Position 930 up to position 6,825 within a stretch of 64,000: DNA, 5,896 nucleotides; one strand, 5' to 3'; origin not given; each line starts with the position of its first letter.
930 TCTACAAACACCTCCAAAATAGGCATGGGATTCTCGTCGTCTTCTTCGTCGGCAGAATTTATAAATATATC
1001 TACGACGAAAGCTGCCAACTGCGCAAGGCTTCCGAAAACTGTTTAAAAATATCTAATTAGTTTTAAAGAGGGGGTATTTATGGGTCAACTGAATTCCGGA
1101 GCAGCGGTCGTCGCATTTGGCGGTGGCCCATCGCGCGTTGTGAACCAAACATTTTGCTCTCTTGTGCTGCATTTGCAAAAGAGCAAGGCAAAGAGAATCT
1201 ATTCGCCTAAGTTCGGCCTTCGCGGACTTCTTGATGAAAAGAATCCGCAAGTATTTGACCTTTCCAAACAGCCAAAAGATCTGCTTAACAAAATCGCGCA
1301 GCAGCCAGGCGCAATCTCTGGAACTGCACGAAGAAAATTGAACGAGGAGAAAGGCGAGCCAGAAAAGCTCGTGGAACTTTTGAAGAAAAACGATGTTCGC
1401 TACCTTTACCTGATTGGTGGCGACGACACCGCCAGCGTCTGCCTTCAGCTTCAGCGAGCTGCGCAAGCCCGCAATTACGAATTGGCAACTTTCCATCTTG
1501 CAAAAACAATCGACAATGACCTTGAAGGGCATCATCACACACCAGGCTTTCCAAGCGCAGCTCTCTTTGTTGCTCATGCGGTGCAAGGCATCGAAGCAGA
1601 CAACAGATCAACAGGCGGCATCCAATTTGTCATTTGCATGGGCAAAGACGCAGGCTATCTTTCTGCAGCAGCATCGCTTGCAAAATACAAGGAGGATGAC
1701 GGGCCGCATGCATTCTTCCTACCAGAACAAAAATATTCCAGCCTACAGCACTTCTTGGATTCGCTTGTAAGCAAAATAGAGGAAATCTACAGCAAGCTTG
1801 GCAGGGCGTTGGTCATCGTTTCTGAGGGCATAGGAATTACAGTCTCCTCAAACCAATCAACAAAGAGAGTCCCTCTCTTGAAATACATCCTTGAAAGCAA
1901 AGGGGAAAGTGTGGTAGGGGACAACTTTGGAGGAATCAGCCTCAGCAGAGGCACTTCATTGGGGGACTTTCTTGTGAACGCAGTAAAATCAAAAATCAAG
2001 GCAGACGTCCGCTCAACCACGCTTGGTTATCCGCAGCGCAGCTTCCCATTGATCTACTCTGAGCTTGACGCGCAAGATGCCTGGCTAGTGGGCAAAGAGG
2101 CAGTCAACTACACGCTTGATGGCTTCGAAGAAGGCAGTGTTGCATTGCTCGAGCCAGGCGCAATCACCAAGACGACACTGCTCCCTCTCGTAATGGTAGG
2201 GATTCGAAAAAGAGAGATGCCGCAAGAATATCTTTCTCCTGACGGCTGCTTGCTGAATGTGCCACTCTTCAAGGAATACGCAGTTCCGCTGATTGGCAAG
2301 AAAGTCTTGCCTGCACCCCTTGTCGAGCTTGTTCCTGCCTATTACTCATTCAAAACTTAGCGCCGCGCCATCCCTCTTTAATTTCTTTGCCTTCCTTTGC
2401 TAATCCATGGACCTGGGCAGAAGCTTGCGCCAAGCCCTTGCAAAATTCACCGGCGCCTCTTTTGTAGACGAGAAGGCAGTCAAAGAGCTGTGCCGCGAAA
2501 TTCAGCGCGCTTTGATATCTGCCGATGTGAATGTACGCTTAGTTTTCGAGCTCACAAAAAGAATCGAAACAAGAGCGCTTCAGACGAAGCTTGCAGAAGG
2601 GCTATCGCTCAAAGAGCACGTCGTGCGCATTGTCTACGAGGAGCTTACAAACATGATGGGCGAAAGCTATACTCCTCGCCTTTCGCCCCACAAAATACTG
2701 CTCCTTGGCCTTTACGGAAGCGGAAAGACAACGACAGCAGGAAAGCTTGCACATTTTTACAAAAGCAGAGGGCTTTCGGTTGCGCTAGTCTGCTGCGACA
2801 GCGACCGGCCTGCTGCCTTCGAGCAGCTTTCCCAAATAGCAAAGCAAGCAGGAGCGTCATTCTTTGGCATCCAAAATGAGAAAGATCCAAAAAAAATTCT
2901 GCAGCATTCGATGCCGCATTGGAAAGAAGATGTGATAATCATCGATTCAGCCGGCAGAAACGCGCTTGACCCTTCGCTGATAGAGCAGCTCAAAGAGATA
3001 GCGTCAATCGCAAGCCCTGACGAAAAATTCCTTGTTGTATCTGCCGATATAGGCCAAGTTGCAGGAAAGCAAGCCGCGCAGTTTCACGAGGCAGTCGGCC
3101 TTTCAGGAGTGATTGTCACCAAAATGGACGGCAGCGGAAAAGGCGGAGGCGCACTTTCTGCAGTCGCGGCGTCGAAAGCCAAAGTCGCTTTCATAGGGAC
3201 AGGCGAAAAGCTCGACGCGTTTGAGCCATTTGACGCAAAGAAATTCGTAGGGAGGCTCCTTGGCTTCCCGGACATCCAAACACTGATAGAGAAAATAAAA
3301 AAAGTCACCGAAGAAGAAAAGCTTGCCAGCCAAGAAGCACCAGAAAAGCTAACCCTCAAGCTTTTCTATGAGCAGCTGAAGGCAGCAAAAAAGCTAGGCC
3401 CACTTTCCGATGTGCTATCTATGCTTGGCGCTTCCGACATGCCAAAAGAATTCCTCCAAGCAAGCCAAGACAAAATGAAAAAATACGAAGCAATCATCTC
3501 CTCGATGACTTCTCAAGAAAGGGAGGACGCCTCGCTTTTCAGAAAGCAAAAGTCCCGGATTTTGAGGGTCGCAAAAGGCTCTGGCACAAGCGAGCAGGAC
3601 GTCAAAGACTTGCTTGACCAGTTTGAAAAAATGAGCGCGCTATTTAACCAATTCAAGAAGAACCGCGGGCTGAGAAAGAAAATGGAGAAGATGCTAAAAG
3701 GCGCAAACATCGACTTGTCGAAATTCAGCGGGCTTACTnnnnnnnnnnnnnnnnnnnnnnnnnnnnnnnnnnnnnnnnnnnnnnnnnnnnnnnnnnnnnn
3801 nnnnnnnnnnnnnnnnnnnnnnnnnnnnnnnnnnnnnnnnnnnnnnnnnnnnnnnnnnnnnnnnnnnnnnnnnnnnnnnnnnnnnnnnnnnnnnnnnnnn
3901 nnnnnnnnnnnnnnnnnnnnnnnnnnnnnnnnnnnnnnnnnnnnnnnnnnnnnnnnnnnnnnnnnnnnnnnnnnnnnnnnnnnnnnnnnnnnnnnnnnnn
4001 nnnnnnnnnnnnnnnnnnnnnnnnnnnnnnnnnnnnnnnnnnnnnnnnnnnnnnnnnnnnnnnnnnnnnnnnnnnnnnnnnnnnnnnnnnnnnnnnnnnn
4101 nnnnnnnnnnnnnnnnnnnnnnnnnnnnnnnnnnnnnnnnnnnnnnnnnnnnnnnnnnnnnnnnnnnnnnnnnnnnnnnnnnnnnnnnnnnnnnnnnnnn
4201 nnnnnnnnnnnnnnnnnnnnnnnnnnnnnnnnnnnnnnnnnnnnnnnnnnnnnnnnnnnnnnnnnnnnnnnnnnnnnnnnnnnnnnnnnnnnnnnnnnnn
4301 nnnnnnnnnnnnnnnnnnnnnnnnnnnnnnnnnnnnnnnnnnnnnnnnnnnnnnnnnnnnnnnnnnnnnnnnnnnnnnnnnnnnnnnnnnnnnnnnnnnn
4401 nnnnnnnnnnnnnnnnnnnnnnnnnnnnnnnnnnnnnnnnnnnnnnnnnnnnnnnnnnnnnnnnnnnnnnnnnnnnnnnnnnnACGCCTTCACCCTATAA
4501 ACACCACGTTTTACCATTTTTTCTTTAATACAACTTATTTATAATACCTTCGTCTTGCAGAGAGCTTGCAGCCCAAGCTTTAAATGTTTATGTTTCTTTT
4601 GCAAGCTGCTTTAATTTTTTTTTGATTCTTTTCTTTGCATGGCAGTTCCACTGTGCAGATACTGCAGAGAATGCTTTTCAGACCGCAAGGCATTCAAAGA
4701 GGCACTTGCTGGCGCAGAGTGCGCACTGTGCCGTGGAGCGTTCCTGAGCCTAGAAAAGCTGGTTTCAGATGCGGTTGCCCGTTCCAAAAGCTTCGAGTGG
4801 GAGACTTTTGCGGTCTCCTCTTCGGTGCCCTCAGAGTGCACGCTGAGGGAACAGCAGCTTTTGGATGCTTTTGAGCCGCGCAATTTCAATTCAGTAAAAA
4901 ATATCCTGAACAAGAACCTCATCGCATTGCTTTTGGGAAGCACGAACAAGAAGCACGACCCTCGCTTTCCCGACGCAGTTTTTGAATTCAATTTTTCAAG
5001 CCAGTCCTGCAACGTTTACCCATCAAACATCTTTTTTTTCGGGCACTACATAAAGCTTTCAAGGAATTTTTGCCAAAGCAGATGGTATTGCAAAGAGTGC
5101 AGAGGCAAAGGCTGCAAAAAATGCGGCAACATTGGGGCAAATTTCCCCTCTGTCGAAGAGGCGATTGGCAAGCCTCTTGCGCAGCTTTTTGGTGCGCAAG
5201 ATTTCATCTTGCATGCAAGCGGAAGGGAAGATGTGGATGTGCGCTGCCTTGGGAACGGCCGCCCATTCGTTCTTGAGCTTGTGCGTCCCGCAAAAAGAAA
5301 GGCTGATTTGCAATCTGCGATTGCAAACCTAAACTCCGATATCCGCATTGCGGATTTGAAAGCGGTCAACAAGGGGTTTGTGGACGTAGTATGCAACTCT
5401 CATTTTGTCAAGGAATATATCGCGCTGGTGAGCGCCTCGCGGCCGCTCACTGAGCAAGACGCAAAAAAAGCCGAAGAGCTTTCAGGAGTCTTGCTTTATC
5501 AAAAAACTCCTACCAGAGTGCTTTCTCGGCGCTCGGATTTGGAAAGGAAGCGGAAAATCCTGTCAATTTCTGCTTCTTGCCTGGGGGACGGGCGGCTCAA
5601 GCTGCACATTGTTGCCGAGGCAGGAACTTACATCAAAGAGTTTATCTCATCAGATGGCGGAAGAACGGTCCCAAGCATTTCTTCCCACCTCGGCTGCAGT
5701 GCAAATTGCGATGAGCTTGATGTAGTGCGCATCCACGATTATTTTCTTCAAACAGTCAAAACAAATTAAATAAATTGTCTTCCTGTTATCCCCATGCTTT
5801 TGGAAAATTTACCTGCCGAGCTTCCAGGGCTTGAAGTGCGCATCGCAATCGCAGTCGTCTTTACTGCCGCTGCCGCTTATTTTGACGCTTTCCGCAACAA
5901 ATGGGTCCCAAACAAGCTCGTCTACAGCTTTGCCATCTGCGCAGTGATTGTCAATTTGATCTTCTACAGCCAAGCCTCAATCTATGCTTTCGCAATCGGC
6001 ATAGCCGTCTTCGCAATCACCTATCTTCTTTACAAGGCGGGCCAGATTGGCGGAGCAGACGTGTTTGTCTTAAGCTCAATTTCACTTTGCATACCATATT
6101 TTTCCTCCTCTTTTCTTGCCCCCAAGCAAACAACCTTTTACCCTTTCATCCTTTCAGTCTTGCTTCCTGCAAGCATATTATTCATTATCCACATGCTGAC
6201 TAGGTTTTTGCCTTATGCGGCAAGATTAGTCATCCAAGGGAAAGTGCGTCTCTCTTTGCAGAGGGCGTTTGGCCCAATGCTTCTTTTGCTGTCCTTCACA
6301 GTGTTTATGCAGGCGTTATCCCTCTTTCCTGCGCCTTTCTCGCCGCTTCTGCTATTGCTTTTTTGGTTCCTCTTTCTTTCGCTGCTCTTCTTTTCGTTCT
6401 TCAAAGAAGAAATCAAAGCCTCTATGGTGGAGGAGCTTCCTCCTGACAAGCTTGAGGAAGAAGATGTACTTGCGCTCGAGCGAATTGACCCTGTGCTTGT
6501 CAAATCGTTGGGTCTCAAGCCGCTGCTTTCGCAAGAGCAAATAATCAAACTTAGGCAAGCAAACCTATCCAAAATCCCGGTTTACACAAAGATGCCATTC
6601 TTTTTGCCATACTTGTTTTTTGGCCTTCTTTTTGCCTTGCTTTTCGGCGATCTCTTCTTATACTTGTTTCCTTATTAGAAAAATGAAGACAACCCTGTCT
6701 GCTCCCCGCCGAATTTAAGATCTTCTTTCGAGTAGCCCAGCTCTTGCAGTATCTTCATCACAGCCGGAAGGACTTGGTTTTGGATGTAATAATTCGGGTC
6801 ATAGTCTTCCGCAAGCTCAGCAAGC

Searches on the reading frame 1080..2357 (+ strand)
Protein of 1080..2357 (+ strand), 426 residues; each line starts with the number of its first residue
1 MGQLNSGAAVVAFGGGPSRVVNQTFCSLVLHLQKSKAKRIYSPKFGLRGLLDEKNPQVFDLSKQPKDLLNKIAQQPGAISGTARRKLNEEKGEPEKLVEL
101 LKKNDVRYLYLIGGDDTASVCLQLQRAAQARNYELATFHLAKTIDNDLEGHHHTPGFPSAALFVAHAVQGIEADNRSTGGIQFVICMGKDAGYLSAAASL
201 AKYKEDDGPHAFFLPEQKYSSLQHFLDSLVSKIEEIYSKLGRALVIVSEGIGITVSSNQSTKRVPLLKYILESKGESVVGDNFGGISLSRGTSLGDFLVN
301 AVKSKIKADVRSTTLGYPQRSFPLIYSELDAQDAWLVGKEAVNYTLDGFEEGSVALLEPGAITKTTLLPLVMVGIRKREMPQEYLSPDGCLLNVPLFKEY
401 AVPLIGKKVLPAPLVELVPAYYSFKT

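Call 65: search_protein_families(library=pfam, proteins=[window:1080-2357:+], max_evalue=0.001)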
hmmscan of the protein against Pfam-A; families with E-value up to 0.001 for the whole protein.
window:1080-2357:+ (426 aa): 1 family
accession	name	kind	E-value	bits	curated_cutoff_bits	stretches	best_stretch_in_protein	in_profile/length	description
PF00365.25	PFK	-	2.7e-38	132.4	30.9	1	11-322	4-256/277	Phosphofructokinase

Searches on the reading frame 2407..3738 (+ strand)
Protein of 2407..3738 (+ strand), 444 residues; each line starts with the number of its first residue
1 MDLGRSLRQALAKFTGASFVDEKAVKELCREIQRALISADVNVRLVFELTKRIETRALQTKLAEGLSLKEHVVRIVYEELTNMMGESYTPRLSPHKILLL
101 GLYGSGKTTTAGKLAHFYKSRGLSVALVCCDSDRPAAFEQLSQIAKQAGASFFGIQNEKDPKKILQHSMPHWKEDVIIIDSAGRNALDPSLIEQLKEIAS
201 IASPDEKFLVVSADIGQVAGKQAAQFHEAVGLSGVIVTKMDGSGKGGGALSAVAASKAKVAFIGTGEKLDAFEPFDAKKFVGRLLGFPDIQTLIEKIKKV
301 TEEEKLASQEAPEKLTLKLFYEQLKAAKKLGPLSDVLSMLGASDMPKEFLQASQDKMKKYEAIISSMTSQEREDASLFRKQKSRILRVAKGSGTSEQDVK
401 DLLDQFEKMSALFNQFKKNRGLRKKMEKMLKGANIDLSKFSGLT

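Call 65: search_protein_families(library=pfam, proteins=[window:2407-3738:+], max_evalue=0.001)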
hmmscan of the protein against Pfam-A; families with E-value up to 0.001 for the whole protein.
window:2407-3738:+ (444 aa): 6 families
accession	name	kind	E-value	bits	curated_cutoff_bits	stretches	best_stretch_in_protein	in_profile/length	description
PF00448.28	SRP54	-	1.8e-63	214.2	22.7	1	95-286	2-196/196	SRP54-type protein, GTPase domain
PF02978.25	SRP_SPB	-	1.2e-27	96.6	27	1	314-412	1-90/91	Signal peptide binding domain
PF02881.24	SRP54_N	-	8.3e-16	58.4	22.4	1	3-80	1-75/75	SRP54-type protein, helical bundle domain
PF01656.29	CbiA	-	3e-07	30.9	25.4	1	104-261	9-104/125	CobQ/CobB/MinD/ParA nucleotide binding domain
PF13401.12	AAA_22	-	2.8e-06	28.1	27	1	97-201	8-110/130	AAA domain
PF13191.12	AAA_16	-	0.00054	20.9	32.6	0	81-213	13-138/167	AAA ATPase domain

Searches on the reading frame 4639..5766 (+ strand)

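Call 8: search_protein_families(library=pfam, proteins=[window:4639-5766:+], max_evalue=0.001)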
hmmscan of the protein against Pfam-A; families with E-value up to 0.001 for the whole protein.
window:4639-5766:+ (376 aa): 1 family
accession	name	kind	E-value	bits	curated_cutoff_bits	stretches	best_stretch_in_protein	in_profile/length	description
PF21238.2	Pus10_C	-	2.6e-61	207.6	27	1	132-365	1-231/232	Pus10, C-terminal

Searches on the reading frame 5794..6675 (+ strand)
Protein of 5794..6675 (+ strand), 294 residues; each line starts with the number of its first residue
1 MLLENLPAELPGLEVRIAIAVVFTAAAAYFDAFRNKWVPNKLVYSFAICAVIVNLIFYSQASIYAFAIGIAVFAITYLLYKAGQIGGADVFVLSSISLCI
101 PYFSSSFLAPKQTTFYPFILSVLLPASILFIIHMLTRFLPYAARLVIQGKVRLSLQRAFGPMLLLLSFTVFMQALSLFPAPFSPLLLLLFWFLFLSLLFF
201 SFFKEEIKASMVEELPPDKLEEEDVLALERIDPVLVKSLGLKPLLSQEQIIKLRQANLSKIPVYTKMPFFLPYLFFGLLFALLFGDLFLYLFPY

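Call 6: search_protein_families(library=pfam, proteins=[window:5794-6675:+], max_evalue=1)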
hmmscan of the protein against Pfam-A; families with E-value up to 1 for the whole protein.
window:5794-6675:+ (294 aa): 1 family
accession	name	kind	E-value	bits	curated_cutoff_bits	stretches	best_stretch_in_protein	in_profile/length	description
PF01478.23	Peptidase_A24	-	1.8e-08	35.2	26.5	1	19-129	2-98/104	Type IV leader peptidase family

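Call 7: search_protein_families(library=ncbifam, proteins=[window:5794-6675:+], max_evalue=1)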
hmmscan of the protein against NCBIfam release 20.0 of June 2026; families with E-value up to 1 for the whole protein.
window:5794-6675:+ (294 aa): 0 families
